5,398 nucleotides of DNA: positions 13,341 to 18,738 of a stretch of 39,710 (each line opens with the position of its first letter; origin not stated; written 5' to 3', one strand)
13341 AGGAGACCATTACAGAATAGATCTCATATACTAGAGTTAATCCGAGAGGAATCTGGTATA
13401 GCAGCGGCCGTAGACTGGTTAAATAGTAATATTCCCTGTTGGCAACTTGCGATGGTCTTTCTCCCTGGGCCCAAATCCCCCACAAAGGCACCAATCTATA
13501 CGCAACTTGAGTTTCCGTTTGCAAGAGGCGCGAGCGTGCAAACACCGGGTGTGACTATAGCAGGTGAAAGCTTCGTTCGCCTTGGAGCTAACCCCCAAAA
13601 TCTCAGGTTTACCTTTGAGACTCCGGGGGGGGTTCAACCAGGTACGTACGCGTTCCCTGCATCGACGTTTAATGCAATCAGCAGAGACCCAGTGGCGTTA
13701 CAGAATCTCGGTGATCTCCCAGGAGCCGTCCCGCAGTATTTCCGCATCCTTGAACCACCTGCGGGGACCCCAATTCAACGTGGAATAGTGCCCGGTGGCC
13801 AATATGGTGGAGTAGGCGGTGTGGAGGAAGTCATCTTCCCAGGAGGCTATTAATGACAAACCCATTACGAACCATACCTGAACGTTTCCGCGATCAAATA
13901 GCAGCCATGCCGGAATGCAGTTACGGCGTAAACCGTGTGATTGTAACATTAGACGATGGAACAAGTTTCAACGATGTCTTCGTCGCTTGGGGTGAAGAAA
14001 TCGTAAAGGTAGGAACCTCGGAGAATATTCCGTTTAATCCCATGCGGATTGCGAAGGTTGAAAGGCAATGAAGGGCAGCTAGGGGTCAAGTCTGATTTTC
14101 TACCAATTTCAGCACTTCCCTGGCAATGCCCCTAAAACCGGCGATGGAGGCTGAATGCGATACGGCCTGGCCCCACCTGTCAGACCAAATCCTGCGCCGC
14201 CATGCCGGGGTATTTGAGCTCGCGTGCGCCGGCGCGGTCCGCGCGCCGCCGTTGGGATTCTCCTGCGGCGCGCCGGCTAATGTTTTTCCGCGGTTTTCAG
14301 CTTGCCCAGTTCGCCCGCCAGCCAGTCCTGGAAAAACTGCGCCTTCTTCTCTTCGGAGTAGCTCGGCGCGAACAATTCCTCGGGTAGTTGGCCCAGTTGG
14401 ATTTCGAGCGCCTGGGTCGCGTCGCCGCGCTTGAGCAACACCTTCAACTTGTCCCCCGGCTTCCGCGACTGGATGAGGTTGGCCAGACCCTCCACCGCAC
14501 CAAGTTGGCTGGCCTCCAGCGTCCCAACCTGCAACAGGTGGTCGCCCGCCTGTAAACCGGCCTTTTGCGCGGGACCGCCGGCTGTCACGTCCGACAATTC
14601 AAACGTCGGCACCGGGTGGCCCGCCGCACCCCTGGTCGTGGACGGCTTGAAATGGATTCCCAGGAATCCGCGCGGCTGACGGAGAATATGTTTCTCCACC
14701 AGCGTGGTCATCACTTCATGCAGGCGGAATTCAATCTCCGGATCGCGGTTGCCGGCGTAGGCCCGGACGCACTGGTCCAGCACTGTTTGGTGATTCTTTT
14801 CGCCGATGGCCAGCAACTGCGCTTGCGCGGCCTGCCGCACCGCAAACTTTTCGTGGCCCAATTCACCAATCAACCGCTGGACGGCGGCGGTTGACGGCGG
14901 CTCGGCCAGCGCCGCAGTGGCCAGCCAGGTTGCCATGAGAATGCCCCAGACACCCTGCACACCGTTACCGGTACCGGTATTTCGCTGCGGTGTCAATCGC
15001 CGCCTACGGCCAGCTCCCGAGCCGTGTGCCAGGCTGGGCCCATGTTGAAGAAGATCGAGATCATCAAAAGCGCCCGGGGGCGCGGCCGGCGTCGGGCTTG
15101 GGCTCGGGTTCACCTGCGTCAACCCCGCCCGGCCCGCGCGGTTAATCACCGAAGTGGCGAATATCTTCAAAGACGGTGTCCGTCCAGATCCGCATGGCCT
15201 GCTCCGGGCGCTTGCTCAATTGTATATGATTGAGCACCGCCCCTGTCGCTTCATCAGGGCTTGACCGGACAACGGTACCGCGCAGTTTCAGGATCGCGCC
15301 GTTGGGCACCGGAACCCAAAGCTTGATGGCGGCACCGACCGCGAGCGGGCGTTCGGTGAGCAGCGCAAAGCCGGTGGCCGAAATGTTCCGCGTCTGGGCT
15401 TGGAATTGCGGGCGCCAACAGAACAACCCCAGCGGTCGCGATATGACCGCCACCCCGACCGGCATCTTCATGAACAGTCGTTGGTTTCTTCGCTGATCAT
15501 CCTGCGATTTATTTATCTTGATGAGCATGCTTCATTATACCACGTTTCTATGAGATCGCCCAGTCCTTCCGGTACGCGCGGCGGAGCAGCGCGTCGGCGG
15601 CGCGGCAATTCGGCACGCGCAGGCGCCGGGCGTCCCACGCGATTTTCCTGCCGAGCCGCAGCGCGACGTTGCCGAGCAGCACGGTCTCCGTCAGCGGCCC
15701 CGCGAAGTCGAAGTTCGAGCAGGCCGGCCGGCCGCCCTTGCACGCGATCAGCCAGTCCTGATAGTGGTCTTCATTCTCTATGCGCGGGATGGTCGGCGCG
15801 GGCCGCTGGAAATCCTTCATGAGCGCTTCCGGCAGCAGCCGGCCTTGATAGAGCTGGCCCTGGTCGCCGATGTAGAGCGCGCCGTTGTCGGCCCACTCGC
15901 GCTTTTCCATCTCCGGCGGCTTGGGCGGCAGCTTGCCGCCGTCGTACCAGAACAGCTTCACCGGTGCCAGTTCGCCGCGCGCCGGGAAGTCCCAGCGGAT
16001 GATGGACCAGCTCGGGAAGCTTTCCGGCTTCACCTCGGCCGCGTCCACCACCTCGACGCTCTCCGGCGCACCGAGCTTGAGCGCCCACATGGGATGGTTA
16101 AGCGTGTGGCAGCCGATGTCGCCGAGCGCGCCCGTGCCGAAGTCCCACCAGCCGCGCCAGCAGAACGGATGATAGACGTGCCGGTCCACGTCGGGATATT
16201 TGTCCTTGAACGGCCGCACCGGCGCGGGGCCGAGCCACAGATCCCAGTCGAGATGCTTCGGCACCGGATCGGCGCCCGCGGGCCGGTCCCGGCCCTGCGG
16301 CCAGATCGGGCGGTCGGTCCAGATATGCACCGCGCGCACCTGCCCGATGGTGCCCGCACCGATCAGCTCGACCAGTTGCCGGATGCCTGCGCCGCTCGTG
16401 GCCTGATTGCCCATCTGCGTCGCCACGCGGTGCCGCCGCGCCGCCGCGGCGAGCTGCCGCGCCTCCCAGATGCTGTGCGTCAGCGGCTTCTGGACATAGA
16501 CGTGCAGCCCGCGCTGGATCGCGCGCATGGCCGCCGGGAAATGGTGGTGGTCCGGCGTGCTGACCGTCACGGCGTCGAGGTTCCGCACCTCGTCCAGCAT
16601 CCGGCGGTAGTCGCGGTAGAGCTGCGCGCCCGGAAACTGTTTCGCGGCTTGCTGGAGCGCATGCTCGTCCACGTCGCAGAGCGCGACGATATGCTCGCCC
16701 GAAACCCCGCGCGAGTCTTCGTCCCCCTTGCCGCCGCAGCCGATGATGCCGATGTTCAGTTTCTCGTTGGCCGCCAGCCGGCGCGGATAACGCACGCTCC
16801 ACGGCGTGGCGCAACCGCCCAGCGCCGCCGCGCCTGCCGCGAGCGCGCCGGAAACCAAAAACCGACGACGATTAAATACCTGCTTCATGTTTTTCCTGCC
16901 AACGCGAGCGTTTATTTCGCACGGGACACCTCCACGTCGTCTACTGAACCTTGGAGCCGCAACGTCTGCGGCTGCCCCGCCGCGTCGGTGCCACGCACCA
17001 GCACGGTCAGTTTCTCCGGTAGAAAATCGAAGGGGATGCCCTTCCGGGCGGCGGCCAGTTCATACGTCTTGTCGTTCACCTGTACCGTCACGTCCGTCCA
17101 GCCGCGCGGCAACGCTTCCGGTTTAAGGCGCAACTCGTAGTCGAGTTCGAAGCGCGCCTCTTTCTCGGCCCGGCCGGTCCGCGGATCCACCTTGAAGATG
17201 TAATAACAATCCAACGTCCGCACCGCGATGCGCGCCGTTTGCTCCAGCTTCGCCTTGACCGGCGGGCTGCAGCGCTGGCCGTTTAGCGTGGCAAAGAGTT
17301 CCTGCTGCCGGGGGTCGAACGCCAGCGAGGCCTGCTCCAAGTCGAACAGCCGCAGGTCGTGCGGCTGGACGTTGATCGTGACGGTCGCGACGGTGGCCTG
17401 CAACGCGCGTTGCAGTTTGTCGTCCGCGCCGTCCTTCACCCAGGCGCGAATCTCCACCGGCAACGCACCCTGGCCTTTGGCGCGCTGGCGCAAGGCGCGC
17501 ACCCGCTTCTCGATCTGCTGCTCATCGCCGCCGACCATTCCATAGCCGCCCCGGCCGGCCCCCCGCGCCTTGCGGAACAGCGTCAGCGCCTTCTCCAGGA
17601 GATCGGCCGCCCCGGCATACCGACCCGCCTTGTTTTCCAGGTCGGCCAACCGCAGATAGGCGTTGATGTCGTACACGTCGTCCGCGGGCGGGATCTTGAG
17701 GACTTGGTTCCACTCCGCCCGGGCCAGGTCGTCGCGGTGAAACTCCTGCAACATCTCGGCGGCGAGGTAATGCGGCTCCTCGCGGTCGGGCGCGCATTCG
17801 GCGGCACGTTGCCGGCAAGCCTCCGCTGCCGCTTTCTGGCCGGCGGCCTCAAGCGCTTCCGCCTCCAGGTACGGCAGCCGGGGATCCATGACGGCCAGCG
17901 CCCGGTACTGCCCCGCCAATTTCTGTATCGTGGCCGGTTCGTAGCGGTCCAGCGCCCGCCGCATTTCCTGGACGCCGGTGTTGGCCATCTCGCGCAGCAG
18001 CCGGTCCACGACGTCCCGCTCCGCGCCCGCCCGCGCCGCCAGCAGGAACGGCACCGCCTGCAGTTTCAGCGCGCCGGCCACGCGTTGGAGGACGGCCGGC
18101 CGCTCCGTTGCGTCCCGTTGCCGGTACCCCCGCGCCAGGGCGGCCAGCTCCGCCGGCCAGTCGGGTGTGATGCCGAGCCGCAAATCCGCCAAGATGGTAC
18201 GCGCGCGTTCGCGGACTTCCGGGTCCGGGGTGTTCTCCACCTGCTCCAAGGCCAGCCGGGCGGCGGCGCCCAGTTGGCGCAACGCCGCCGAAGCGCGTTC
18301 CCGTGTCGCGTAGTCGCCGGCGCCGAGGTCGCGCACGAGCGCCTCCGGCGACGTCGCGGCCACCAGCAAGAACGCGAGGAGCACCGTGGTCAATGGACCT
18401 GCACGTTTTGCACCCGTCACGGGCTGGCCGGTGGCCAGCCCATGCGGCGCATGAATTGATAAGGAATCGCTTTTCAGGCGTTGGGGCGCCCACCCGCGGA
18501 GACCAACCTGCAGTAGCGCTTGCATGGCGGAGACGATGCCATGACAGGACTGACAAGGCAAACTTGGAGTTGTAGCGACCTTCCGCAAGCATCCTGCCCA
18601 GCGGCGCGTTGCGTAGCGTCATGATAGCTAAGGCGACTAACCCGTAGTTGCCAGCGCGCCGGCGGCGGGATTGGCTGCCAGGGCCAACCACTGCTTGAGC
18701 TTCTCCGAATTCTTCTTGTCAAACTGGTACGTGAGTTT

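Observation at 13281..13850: Compositionally foreign 190-aa RHS toxin tip with a TNT/ART-like residue pattern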

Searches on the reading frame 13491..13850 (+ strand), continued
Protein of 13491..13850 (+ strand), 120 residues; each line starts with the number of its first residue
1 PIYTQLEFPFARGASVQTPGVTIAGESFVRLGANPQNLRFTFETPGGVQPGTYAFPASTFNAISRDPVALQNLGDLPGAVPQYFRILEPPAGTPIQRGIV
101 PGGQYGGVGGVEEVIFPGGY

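Call 87: search_dna_similar(query=window:13491-13850:+, collection=phages, mode=protein, max_evalue=0.001, max_rows=10)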
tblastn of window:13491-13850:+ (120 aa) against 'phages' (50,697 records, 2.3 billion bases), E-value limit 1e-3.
No match.

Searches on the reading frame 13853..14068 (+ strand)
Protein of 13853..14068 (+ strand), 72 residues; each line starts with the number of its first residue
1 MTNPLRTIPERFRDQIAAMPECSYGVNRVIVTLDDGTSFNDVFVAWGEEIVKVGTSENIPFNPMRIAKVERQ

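Call 6: search_protein_families(library=pfam, proteins=[window:13853-14068:+], max_evalue=1)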
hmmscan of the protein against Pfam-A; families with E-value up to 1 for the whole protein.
window:13853-14068:+ (72 aa): 0 families

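Call 7: search_protein_families(library=ncbifam, proteins=[window:13853-14068:+], max_evalue=1)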
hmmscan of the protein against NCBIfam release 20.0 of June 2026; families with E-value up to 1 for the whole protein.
window:13853-14068:+ (72 aa): 0 families

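Call 15: find_homologous_proteins(query=window:13853-14068:+, max_evalue=0.01)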
Query window:13853-14068:+ (72 aa): 63 proteins with E <= 0.01 among 63 candidates.
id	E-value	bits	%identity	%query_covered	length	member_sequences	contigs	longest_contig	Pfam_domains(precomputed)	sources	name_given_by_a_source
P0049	3.1e-41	155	100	100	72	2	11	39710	-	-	-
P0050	2.7e-33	130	86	99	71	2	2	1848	-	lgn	-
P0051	2.8e-33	130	85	100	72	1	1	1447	-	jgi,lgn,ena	-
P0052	5.2e-33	129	86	99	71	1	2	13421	-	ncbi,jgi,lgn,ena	-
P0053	2.7e-32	127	82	100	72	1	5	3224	-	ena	-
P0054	2.0e-31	124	82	99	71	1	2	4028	-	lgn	-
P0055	4.7e-31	123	81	100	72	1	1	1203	-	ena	-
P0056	1.1e-30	122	81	100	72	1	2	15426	-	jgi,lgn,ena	-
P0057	1.8e-30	121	83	99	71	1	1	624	-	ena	-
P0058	6.8e-30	119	75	100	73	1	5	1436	-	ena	-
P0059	1.5e-27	112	72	99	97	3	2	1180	-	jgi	-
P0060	9.8e-26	106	72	90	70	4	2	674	-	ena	-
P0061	1.4e-25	106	72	93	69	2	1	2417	-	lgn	-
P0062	2.4e-25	105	69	100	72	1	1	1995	-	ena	-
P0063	7.9e-25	103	71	96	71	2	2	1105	-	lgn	-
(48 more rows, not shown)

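Call 76: search_protein_families(library=padloc, proteins=[window:13853-14068:+], max_evalue=0.1)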
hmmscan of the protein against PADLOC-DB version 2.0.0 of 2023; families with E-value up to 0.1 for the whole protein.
window:13853-14068:+ (72 aa): 0 families

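Call 77: search_protein_families(library=phrogs, proteins=[window:13853-14068:+], max_evalue=0.1)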
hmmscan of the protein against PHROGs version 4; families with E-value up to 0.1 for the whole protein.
window:13853-14068:+ (72 aa): 0 families

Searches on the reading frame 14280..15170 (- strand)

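Call 38: search_protein_families(library=pfam, proteins=[window:14280-15170:-], max_evalue=0.001)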
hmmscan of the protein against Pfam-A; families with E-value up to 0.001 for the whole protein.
window:14280-15170:- (297 aa): 3 families
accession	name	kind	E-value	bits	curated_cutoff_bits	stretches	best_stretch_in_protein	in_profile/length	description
PF13180.12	PDZ_2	-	2.2e-09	37.9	27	1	168-259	1-80/80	PDZ domain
PF17820.7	PDZ_6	-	2.2e-06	27.7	27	1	193-242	3-48/54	PDZ domain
PF00595.29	PDZ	-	3.1e-05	24.7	23.2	1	164-222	6-59/81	PDZ domain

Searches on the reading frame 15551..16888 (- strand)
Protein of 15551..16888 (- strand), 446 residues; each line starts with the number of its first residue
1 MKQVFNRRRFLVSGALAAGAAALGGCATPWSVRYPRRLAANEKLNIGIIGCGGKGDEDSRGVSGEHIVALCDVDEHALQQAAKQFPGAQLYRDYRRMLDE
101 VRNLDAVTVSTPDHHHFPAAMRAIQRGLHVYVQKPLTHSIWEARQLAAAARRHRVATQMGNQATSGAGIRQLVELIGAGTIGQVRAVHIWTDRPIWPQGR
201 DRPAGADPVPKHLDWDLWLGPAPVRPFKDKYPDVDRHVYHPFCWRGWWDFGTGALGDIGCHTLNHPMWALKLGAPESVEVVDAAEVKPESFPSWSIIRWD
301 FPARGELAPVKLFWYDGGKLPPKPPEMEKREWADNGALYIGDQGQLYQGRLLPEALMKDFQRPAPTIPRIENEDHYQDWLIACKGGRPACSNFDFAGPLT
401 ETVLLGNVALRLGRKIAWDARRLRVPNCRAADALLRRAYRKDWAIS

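Call 38: search_protein_families(library=pfam, proteins=[window:15551-16888:-], max_evalue=0.001)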
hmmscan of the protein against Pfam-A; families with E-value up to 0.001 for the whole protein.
window:15551-16888:- (446 aa): 3 families
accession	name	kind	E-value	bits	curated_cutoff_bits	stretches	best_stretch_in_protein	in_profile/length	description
PF01408.29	GFO_IDH_MocA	-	9.8e-20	71.9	24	1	44-160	1-119/120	Oxidoreductase family, NAD-binding Rossmann fold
PF19051.5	GFO_IDH_MocA_C2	-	4.9e-18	66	23.3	1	206-300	45-132/254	Oxidoreductase family, C-terminal alpha/beta domain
PF22725.1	GFO_IDH_MocA_C3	-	2e-06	28.3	27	0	240-280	31-70/124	GFO/IDH/MocA C-terminal domain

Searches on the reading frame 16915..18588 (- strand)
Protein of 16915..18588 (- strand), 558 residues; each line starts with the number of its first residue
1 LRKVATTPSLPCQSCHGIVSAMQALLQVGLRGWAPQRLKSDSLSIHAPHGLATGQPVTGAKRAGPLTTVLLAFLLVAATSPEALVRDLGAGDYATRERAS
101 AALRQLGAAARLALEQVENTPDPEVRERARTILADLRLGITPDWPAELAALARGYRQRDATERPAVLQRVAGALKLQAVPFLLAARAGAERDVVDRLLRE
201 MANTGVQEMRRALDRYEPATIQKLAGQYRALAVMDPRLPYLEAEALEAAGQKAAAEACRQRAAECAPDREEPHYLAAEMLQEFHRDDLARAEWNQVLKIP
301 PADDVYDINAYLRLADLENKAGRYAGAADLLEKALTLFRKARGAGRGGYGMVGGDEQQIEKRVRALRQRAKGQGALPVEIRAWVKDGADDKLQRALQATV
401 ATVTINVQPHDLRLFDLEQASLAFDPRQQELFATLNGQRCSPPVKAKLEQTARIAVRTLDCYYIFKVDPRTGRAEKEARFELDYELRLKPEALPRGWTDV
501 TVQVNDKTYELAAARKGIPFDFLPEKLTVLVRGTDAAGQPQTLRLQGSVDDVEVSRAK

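Call 38: search_protein_families(library=pfam, proteins=[window:16915-18588:-], max_evalue=0.001)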
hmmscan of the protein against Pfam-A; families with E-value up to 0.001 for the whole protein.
window:16915-18588:- (558 aa): 1 family
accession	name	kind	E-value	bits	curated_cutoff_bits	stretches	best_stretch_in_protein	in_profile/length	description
PF13424.12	TPR_12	-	4.4e-05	24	30.1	0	308-346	3-41/77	Tetratricopeptide repeat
